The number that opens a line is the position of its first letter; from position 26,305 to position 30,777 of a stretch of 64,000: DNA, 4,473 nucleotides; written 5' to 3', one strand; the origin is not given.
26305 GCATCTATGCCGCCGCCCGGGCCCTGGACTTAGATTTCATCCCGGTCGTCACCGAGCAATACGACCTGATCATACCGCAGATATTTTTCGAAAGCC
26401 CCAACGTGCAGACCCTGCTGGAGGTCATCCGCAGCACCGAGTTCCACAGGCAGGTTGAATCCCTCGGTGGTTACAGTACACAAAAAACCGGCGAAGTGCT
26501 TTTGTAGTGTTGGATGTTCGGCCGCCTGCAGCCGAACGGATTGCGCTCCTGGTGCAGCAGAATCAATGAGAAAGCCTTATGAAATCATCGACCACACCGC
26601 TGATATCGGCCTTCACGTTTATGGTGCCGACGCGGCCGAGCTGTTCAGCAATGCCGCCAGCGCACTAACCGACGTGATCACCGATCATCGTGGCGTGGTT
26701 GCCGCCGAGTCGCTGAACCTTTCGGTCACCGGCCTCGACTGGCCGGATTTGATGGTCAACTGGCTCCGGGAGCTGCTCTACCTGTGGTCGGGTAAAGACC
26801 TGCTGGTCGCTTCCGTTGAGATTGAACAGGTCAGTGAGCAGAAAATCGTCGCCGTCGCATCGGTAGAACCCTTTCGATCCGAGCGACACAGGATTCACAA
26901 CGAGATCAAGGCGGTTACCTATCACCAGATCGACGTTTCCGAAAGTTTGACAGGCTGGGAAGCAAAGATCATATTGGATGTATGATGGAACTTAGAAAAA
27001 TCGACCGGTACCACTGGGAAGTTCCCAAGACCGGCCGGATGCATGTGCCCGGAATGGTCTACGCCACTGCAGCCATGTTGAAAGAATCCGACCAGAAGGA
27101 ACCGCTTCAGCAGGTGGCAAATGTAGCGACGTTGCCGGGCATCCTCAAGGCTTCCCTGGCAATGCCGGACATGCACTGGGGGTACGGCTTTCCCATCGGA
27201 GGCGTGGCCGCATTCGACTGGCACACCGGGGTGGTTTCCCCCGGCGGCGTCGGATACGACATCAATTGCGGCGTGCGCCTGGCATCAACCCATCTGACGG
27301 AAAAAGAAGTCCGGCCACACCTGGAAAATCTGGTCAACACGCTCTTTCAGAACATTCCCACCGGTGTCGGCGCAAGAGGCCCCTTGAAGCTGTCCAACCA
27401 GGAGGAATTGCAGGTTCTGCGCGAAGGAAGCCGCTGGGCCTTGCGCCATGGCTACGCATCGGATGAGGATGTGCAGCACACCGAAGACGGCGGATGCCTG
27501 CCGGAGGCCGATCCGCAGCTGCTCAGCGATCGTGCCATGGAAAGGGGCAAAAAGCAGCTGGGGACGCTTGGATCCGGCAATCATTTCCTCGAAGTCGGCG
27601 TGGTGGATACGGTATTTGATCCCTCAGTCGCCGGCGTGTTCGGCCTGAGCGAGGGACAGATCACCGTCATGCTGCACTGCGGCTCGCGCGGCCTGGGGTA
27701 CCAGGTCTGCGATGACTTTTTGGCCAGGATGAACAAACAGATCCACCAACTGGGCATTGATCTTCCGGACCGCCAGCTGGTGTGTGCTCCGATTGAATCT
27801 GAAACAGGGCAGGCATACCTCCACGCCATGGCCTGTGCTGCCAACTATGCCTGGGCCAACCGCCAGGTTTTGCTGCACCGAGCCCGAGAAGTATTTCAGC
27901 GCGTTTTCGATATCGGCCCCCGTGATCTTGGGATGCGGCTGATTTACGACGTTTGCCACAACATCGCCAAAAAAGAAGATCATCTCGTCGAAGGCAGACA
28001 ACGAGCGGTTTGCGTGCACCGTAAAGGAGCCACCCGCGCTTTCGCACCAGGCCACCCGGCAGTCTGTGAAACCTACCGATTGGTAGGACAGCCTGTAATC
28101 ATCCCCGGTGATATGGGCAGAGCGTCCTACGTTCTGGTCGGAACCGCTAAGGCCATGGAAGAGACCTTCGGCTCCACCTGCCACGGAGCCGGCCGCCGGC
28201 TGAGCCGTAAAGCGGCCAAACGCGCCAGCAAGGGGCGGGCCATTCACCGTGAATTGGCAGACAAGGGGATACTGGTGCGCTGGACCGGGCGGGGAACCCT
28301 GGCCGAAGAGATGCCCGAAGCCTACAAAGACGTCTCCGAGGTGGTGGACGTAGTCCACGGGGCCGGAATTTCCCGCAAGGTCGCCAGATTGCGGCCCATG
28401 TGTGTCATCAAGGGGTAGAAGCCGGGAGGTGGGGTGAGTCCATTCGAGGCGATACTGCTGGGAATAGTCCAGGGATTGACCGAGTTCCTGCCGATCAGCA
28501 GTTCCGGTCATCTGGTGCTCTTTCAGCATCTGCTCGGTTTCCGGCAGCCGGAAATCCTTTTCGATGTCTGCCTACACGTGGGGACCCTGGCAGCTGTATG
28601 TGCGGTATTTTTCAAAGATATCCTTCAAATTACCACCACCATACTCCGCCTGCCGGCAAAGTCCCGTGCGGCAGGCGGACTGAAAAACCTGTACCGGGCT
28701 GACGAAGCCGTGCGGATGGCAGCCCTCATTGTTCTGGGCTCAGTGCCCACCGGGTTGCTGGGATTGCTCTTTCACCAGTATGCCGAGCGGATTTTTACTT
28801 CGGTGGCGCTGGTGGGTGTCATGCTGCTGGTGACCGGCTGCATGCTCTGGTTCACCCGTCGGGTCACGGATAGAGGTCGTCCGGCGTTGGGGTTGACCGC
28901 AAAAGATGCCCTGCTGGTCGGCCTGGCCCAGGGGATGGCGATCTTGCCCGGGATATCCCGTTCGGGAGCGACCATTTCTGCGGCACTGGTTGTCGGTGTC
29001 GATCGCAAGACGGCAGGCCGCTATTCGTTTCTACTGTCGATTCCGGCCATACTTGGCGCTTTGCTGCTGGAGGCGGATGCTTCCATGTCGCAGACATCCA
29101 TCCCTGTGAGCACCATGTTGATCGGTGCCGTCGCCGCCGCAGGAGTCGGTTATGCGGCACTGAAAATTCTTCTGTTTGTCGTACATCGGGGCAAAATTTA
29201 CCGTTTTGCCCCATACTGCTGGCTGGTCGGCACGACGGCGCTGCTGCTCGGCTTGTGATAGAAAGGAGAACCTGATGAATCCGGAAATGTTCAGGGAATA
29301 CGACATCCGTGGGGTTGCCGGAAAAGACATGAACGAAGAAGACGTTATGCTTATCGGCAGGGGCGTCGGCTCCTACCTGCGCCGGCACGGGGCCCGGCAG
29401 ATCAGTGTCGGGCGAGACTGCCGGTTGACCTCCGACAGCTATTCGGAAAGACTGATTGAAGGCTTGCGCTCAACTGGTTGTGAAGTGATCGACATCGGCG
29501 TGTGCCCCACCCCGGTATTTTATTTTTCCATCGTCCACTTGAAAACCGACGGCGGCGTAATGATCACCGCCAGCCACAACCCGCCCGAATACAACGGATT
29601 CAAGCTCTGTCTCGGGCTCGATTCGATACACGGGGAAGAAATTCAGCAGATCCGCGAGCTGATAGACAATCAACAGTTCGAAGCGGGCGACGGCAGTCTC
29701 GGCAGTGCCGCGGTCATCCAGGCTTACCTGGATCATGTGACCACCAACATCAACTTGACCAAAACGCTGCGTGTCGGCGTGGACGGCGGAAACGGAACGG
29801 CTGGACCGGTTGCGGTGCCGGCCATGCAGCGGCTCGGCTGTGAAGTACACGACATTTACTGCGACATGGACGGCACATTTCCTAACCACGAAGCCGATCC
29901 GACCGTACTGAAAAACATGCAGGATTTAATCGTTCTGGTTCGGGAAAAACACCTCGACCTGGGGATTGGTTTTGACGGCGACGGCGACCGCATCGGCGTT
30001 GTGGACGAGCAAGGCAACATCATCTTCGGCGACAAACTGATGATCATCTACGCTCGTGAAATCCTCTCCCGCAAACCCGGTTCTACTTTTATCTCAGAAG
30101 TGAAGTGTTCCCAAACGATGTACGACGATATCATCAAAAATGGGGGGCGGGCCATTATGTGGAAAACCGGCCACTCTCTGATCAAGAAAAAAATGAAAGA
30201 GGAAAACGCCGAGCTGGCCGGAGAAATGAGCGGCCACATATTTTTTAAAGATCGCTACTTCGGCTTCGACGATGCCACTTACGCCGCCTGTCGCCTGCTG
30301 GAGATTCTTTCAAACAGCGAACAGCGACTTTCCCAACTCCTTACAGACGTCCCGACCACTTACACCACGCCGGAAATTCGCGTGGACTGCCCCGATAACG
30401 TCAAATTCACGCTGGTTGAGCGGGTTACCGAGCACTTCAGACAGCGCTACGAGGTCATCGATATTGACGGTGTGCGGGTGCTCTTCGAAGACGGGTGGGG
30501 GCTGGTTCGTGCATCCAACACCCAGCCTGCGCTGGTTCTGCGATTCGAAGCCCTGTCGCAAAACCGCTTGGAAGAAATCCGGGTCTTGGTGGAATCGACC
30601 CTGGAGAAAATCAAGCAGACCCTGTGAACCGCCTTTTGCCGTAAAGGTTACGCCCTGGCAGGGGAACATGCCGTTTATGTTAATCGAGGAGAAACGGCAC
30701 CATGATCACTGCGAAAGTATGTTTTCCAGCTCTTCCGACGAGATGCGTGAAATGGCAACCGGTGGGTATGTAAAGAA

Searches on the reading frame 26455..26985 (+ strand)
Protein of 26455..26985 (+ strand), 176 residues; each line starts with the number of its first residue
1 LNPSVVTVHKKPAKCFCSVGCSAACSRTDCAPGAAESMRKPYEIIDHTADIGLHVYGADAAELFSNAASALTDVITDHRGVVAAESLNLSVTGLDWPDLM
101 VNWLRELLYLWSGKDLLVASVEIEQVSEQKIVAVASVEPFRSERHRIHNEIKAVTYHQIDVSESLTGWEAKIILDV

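Call 23: search_protein_families(library=pfam, proteins=[window:26455-26985:+], max_evalue=0.00001)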
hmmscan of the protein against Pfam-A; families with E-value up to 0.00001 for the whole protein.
window:26455-26985:+ (176 aa): 1 family
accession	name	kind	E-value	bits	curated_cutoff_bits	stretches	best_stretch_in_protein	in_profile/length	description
PF01951.21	Archease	-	3.3e-39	134.7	25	1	42-176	1-136/136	Archease protein family (MTH1598/TM1083)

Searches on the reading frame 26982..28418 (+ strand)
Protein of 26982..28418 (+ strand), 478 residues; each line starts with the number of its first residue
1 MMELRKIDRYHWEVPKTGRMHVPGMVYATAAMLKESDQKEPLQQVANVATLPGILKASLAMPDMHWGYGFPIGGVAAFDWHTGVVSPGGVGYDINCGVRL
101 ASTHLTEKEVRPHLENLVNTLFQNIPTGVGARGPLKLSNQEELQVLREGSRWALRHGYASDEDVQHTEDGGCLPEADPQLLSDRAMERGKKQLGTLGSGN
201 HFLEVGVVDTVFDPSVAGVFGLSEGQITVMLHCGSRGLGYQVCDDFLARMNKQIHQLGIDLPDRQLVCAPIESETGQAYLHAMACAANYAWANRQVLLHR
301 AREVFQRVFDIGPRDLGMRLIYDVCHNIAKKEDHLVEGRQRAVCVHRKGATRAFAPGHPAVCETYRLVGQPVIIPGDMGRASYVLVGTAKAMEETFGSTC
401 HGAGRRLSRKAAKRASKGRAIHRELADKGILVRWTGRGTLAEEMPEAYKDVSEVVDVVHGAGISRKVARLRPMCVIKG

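Call 23: search_protein_families(library=pfam, proteins=[window:26982-28418:+], max_evalue=0.00001)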
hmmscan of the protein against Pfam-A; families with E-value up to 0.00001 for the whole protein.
window:26982-28418:+ (478 aa): 1 family
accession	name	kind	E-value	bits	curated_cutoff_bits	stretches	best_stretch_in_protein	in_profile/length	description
PF01139.22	RtcB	-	5.1e-179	596.4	27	1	44-478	1-426/426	tRNA-splicing ligase RtcB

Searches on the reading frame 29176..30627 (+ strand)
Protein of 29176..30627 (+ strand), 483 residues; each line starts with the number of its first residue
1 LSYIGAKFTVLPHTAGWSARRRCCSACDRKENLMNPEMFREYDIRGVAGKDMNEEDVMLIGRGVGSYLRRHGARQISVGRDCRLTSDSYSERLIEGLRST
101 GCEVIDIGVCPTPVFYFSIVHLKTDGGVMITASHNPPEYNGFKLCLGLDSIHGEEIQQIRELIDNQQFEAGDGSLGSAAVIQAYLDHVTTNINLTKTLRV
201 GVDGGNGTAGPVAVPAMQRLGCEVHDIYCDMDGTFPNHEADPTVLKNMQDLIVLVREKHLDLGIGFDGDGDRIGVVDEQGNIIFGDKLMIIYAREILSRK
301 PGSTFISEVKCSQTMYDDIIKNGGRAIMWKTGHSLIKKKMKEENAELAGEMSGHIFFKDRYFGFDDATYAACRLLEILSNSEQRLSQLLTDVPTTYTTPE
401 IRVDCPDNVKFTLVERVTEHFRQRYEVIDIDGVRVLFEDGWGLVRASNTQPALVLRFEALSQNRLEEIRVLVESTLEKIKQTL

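Call 23: search_protein_families(library=pfam, proteins=[window:29176-30627:+], max_evalue=0.00001)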
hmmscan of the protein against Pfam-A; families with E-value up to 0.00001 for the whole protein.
window:29176-30627:+ (483 aa): 4 families
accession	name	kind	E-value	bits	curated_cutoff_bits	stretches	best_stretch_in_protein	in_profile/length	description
PF02878.22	PGM_PMM_I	-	4.1e-39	133.9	22.5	1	38-168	3-136/138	Phosphoglucomutase/phosphomannomutase, alpha/beta/alpha domain I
PF02880.22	PGM_PMM_III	-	1.6e-26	93.1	20.7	1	285-396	2-115/115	Phosphoglucomutase/phosphomannomutase, alpha/beta/alpha domain III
PF02879.22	PGM_PMM_II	-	1.9e-25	89.8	29.3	1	183-280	2-103/103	Phosphoglucomutase/phosphomannomutase, alpha/beta/alpha domain II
PF00408.26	PGM_PMM_IV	-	2.2e-14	53.7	23.1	1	400-470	1-63/68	Phosphoglucomutase/phosphomannomutase, C-terminal domain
